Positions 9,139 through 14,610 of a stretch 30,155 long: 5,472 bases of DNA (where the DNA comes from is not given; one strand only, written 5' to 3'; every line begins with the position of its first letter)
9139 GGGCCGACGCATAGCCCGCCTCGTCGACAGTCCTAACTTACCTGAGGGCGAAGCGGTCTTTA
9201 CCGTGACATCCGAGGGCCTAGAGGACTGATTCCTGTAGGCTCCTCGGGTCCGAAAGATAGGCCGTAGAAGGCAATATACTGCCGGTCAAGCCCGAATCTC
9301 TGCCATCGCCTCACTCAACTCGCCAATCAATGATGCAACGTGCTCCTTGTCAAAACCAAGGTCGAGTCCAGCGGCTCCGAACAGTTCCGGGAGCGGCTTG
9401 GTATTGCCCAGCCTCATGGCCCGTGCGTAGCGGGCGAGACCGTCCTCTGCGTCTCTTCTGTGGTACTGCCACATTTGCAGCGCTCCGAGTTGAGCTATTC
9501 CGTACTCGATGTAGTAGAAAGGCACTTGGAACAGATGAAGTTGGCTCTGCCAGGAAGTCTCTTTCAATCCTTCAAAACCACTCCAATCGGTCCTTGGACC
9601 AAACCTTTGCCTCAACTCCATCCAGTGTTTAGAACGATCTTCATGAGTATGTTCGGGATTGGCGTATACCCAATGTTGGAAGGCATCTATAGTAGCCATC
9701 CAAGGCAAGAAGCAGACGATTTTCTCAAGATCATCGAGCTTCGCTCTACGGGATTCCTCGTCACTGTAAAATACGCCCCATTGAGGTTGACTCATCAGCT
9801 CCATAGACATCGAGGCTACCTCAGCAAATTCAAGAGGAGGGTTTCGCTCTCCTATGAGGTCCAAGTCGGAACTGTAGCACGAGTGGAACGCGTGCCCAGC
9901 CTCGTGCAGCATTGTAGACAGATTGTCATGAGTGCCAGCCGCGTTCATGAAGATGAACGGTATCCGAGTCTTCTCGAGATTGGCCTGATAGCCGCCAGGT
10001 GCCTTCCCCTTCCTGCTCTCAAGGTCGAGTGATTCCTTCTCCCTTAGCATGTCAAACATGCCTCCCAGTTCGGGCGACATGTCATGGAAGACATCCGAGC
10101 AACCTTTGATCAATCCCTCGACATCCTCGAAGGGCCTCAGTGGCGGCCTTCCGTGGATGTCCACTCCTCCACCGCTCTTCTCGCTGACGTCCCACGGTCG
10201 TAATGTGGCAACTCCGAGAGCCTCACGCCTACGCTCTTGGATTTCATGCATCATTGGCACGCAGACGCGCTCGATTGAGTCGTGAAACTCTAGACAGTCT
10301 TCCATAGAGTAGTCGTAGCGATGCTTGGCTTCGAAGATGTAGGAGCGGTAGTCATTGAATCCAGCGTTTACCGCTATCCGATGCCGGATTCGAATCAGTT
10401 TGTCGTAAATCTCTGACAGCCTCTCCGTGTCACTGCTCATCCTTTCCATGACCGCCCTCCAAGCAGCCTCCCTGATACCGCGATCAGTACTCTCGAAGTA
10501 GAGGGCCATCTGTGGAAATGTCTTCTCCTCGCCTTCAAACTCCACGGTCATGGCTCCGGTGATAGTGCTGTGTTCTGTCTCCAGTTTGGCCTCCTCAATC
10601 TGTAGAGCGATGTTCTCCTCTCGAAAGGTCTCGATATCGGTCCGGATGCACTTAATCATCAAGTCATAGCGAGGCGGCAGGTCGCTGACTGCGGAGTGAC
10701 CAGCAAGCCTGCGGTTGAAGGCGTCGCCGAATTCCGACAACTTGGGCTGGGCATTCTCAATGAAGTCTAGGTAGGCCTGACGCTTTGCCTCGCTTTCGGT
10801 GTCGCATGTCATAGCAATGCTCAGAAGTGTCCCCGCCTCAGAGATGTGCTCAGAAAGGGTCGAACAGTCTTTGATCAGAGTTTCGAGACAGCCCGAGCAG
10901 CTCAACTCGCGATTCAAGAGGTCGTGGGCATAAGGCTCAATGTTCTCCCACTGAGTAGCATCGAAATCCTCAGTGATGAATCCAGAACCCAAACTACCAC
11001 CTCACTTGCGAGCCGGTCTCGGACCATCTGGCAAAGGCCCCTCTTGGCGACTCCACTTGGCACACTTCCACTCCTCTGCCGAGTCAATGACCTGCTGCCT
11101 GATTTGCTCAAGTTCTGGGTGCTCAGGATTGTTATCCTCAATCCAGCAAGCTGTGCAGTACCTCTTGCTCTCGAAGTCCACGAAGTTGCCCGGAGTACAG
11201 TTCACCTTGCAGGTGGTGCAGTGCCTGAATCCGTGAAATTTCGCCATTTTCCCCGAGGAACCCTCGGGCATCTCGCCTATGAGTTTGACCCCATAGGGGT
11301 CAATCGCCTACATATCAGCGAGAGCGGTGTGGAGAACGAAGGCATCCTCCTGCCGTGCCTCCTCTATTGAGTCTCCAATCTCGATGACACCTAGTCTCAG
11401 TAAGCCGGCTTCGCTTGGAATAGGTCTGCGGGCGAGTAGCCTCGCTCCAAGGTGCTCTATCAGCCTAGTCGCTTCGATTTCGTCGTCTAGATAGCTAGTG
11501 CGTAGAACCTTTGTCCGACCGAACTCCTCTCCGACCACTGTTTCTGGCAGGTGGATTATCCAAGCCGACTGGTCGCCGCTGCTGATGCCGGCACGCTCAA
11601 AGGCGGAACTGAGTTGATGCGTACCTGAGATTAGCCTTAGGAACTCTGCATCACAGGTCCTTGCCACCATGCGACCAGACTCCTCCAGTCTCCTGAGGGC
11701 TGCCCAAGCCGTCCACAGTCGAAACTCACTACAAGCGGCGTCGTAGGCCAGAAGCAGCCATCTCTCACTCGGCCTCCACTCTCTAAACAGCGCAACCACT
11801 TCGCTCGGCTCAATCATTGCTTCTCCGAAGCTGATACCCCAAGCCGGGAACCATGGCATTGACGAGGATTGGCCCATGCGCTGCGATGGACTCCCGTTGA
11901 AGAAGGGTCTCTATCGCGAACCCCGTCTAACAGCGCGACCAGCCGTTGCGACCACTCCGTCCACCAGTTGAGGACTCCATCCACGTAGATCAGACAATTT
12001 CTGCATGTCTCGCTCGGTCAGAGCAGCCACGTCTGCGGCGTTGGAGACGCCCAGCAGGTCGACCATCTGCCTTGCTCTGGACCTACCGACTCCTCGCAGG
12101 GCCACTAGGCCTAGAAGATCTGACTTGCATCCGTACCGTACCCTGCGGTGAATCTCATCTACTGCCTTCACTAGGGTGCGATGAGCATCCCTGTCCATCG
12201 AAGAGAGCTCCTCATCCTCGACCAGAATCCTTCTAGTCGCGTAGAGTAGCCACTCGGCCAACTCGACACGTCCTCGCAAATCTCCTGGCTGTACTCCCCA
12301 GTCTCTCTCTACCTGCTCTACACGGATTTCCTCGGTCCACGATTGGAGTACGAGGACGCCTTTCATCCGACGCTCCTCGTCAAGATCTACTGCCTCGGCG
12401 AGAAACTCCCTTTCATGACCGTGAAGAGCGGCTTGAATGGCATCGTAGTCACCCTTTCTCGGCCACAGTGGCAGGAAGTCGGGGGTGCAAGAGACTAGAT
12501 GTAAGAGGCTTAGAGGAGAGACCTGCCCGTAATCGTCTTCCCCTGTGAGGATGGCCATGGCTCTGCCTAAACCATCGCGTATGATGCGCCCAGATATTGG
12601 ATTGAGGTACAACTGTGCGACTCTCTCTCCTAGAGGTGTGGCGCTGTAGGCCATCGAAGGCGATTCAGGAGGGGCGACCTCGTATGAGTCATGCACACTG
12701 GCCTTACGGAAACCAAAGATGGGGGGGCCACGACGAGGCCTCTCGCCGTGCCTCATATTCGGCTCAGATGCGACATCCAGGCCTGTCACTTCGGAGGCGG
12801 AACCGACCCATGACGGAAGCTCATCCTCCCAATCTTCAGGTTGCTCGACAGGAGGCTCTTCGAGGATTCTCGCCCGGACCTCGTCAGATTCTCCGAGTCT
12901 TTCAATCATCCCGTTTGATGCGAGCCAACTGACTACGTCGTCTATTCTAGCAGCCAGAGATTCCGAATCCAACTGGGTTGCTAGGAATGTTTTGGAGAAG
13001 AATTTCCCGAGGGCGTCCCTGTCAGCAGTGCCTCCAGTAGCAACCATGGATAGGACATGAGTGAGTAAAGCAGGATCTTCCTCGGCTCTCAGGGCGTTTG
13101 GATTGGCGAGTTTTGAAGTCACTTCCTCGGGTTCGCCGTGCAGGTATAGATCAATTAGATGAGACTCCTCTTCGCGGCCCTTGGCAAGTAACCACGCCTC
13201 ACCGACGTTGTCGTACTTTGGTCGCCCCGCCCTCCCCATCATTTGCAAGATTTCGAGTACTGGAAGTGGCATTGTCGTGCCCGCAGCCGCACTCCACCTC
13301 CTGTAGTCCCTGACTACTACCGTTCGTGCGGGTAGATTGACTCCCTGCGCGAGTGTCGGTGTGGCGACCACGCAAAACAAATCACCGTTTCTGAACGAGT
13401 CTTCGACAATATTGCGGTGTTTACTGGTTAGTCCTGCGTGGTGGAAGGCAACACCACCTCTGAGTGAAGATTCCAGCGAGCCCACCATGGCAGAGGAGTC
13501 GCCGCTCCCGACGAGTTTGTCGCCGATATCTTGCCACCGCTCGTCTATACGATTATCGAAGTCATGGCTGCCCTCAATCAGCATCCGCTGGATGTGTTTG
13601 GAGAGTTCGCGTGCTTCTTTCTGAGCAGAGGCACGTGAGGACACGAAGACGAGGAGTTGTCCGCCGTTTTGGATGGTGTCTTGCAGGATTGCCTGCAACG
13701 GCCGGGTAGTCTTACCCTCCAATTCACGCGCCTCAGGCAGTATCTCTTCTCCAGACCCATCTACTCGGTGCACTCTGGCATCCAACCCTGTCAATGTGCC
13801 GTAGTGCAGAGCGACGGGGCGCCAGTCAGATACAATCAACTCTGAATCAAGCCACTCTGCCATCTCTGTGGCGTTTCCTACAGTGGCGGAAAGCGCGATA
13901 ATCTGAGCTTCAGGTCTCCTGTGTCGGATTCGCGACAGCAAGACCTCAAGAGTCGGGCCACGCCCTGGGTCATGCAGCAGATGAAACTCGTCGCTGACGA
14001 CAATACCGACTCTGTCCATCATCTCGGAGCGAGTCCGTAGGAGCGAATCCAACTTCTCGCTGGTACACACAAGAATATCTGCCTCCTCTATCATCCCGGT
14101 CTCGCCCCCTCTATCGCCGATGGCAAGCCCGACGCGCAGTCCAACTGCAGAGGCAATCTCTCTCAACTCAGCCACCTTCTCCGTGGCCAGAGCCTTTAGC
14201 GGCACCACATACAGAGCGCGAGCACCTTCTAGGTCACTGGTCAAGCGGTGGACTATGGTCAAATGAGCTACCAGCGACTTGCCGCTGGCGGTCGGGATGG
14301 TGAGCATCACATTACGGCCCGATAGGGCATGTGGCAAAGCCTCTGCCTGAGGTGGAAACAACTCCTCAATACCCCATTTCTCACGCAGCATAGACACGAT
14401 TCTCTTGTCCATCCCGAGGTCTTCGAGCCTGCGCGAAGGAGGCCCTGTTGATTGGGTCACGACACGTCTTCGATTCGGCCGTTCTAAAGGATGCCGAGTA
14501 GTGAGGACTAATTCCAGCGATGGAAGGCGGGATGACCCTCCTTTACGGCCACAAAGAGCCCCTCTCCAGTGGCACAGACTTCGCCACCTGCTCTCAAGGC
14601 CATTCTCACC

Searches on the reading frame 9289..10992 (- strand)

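Call 56: search_protein_families(library=pfam, proteins=[window:9289-10992:-], max_evalue=0.00001)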
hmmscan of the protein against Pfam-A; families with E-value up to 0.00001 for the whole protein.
window:9289-10992:- (568 aa): 1 family
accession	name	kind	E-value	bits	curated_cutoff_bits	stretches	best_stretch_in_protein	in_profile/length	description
PF01432.26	Peptidase_M3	-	1.4e-47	163.6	27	1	165-548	2-448/457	Peptidase family M3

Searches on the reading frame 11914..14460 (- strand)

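Call 56: search_protein_families(library=pfam, proteins=[window:11914-14460:-], max_evalue=0.00001)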
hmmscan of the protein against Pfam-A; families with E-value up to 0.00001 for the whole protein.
window:11914-14460:- (849 aa): 4 families
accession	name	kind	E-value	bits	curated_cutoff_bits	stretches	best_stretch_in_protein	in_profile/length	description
PF00270.35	DEAD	-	8.9e-37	126.8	26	1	36-197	2-163/167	DEAD/DEAH box helicase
PF21280.2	Helicase_dom4_arc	-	2.7e-20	72.9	27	1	650-777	1-125/125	Archaeal helicase, domain 4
PF00271.37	Helicase_C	-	4.8e-12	46.5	23.5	1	336-414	41-109/110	Helicase conserved C-terminal domain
PF04851.21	ResIII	-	7.9e-09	36.1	22.5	1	34-194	4-162/164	Type III restriction enzyme, res subunit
